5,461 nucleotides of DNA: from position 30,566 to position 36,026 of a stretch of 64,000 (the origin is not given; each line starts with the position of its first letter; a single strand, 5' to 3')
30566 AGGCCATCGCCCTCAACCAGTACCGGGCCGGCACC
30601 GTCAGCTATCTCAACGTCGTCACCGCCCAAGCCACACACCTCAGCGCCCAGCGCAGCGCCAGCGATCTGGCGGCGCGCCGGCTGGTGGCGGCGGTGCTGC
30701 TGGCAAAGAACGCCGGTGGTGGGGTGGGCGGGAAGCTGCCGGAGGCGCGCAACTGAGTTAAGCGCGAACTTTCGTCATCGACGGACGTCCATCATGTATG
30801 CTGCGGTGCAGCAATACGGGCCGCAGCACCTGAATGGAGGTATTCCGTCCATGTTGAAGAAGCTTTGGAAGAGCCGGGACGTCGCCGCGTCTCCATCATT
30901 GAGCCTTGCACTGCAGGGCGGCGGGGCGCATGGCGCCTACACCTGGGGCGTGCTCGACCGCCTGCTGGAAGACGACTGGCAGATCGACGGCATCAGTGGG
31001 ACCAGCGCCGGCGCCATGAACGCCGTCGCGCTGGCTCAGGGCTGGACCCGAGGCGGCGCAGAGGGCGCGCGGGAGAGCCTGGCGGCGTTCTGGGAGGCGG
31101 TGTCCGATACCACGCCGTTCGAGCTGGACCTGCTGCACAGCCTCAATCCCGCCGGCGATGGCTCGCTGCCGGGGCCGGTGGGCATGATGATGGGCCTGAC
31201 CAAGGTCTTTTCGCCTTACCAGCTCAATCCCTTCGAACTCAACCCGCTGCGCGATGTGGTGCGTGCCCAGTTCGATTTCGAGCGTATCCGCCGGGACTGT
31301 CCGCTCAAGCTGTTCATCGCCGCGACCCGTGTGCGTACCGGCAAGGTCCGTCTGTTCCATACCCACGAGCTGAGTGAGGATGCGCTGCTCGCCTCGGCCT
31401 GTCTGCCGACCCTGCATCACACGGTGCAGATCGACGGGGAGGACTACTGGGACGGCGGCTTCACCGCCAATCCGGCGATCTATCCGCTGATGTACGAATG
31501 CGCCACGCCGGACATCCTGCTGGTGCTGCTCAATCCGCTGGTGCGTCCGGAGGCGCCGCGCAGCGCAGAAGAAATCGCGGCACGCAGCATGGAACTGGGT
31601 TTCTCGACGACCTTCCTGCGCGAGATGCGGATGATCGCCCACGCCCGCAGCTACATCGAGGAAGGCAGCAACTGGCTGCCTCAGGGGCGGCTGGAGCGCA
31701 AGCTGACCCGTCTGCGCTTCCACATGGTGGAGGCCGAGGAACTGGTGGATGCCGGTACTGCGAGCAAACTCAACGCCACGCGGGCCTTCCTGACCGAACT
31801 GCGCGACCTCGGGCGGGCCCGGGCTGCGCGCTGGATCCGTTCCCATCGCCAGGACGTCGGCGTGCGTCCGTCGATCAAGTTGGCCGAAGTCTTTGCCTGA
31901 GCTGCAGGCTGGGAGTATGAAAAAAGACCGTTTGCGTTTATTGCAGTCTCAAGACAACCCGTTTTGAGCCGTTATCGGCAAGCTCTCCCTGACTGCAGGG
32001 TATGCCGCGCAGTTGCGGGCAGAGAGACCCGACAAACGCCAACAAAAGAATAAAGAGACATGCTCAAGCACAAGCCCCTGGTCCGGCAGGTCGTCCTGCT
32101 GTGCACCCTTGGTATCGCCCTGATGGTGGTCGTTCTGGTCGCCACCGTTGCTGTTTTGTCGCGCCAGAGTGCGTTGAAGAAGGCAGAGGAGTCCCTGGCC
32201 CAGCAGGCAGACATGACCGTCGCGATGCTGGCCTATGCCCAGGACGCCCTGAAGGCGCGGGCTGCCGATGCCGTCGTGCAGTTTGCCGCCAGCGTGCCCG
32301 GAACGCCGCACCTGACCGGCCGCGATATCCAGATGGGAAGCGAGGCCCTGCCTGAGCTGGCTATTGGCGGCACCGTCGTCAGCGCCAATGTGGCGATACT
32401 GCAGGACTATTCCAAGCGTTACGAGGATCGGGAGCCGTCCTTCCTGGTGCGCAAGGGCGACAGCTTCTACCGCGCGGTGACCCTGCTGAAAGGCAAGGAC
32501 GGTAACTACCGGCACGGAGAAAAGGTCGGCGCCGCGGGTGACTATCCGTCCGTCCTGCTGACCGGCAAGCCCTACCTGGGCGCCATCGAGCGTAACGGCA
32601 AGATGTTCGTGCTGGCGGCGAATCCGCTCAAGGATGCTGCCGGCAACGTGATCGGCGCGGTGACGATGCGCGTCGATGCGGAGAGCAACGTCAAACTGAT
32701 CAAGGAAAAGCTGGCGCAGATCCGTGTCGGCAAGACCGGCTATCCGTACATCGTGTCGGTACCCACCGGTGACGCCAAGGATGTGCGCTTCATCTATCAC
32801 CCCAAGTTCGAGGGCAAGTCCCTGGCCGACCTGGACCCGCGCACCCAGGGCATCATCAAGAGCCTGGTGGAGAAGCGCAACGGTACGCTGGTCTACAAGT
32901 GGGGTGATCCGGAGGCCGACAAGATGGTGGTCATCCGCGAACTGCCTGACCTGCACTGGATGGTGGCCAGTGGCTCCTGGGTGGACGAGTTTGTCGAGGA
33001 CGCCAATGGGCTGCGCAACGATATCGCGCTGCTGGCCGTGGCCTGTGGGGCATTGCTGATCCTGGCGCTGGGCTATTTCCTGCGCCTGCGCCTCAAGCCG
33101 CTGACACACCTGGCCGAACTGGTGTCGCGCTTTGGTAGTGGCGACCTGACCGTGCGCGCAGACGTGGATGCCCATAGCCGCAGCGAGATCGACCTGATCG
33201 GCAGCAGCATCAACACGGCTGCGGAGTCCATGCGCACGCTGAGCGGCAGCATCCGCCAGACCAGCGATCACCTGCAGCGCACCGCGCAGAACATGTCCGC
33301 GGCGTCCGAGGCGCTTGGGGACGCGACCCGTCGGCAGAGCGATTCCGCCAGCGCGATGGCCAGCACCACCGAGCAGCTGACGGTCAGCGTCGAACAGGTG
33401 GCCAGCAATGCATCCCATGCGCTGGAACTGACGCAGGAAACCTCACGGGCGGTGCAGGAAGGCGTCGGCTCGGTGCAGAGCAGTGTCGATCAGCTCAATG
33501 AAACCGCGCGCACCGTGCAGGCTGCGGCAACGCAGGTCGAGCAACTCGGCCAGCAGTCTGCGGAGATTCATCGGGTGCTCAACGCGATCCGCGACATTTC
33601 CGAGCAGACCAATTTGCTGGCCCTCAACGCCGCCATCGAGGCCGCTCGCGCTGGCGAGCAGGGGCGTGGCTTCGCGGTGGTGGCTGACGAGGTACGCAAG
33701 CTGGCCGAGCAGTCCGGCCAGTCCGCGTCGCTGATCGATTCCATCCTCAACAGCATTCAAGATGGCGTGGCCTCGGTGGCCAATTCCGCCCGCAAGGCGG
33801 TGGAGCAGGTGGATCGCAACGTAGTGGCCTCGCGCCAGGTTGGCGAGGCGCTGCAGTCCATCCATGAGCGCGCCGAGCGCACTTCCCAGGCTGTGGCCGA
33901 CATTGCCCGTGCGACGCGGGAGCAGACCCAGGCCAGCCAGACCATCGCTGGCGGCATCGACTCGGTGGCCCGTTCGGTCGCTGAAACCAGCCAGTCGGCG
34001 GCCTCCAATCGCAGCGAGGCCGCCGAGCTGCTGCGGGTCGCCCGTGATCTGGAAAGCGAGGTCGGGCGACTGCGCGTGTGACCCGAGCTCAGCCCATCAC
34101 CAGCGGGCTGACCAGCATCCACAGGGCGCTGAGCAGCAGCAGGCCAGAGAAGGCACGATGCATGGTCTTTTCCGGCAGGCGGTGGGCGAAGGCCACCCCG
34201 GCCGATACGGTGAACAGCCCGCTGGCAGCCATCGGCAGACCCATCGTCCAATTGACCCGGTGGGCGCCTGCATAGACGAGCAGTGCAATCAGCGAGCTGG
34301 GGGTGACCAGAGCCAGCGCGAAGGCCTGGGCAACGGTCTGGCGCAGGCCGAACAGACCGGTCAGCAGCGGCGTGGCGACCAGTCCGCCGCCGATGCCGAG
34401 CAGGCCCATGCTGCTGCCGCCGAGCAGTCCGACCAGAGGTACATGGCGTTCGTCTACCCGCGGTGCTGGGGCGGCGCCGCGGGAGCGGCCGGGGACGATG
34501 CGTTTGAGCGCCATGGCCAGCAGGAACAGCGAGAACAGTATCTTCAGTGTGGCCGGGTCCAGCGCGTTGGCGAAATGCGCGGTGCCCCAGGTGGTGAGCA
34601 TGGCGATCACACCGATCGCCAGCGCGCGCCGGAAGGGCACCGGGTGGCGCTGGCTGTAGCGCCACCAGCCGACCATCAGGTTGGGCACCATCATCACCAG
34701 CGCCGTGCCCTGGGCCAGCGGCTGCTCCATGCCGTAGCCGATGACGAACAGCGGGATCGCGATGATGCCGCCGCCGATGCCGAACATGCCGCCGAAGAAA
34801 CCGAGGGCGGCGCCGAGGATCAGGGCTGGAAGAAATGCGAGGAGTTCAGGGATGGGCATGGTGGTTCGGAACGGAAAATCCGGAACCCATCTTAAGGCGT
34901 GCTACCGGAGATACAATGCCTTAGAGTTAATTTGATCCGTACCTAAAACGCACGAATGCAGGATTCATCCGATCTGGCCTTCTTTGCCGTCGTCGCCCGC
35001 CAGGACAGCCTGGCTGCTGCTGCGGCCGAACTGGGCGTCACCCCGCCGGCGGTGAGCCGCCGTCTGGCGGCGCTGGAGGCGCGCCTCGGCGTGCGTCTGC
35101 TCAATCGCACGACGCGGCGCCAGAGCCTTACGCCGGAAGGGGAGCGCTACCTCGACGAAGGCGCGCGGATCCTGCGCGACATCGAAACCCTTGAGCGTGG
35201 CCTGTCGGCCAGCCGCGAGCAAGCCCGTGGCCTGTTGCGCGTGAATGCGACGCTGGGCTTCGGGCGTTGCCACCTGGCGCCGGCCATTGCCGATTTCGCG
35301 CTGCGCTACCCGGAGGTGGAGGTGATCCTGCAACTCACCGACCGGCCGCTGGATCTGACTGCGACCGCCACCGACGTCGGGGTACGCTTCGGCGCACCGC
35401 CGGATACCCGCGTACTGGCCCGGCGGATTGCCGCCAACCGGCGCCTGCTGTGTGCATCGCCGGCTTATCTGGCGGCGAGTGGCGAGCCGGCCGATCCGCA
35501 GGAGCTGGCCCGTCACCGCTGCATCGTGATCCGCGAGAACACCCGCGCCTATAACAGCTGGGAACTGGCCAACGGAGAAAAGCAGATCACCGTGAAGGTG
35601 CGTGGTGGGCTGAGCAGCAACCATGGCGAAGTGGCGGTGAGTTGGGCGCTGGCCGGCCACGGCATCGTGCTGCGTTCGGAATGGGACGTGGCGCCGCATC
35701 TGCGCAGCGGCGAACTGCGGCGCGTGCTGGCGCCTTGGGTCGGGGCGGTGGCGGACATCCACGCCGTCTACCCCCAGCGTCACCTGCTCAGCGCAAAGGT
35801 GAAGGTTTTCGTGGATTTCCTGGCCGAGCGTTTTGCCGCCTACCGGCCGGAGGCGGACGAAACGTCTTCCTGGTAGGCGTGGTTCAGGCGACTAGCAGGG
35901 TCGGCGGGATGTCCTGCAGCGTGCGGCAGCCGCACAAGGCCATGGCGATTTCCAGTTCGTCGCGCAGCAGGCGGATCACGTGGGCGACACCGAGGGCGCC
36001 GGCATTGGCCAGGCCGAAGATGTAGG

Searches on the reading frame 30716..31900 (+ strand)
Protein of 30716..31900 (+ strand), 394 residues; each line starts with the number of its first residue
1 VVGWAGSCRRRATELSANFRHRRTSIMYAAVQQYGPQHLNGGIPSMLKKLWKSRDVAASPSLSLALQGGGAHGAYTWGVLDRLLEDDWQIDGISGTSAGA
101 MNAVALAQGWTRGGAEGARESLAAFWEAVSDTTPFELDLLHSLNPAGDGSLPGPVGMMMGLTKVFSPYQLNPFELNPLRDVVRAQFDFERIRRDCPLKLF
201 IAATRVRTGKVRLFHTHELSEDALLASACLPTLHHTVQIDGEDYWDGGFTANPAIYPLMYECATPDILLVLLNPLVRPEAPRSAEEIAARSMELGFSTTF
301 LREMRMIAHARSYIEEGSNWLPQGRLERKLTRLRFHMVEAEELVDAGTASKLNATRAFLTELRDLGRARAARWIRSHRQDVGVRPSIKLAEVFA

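Call 68: search_protein_families(library=pfam, proteins=[window:30716-31900:+], max_evalue=0.00001)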
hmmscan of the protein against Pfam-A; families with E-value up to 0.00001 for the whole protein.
window:30716-31900:+ (394 aa): 1 family
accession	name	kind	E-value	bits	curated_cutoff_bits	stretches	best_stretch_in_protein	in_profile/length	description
PF01734.28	Patatin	-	4.3e-28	99.3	27.7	1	64-256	1-188/191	Patatin-like phospholipase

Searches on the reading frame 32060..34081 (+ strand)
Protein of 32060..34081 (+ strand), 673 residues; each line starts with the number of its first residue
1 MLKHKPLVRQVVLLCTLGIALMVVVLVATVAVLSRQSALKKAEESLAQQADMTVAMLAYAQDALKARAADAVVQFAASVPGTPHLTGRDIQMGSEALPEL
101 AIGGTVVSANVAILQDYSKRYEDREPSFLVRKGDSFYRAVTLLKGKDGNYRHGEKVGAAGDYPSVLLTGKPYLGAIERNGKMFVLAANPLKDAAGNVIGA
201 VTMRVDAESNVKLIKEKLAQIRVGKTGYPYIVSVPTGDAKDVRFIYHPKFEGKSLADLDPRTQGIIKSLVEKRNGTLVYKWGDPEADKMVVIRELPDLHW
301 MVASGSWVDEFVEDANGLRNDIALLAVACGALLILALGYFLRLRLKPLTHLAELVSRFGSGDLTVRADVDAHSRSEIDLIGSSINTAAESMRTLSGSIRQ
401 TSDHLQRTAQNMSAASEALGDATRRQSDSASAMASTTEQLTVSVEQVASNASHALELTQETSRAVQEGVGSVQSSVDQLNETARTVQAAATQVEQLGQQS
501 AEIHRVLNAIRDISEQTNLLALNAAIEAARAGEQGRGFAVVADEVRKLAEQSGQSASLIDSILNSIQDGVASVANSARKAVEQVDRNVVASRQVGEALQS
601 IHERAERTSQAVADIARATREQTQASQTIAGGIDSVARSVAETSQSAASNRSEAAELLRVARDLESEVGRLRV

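Call 68: search_protein_families(library=pfam, proteins=[window:32060-34081:+], max_evalue=0.00001)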
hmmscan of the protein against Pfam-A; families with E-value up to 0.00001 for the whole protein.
window:32060-34081:+ (673 aa): 5 families
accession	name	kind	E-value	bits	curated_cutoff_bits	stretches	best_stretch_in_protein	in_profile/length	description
PF00015.26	MCPsignal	-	7.9e-40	136.9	34.6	1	474-638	6-170/172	Methyl-accepting chemotaxis protein (MCP) signalling domain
PF17201.10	Cache_3-Cache_2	-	1.4e-32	113.7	27.7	1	37-319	7-297/299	Cache 3/Cache 2 fusion domain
PF08269.17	dCache_2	-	2.9e-10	40.2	26.5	1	207-315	74-190/298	Cache domain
PF17202.10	sCache_3_3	-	3.2e-07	31.1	28.8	1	135-215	26-105/107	Single cache domain 3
PF00672.30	HAMP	-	8.5e-07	29.6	25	1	345-392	7-52/53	HAMP domain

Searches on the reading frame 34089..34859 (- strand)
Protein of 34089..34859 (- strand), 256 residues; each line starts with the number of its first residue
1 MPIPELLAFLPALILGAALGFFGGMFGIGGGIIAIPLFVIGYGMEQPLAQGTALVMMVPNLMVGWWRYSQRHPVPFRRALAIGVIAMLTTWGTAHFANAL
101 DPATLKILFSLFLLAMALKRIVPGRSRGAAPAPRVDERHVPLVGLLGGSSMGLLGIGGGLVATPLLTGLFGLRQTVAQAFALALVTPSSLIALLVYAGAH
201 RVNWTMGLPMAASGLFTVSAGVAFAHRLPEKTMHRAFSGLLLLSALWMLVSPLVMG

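Call 69: search_protein_families(library=pfam, proteins=[window:34089-34859:-], max_evalue=0.00001)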
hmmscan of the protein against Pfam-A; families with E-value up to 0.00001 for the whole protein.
window:34089-34859:- (256 aa): 1 family
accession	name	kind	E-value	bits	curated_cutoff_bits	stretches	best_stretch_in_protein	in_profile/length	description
PF01925.25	TauE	-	1.1e-41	143.5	32.6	1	13-248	2-237/237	Sulfite exporter TauE/SafE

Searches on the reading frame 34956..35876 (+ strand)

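Call 68: search_protein_families(library=pfam, proteins=[window:34956-35876:+], max_evalue=0.00001)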
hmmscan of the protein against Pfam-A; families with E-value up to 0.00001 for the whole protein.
window:34956-35876:+ (306 aa): 2 families
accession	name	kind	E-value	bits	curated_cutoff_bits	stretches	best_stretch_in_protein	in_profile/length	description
PF03466.25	LysR_substrate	-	2.6e-42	145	28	1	88-293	2-208/209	LysR substrate binding domain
PF00126.33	HTH_1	-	3.9e-21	75.2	26.6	1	6-63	3-60/60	Bacterial regulatory helix-turn-helix protein, lysR family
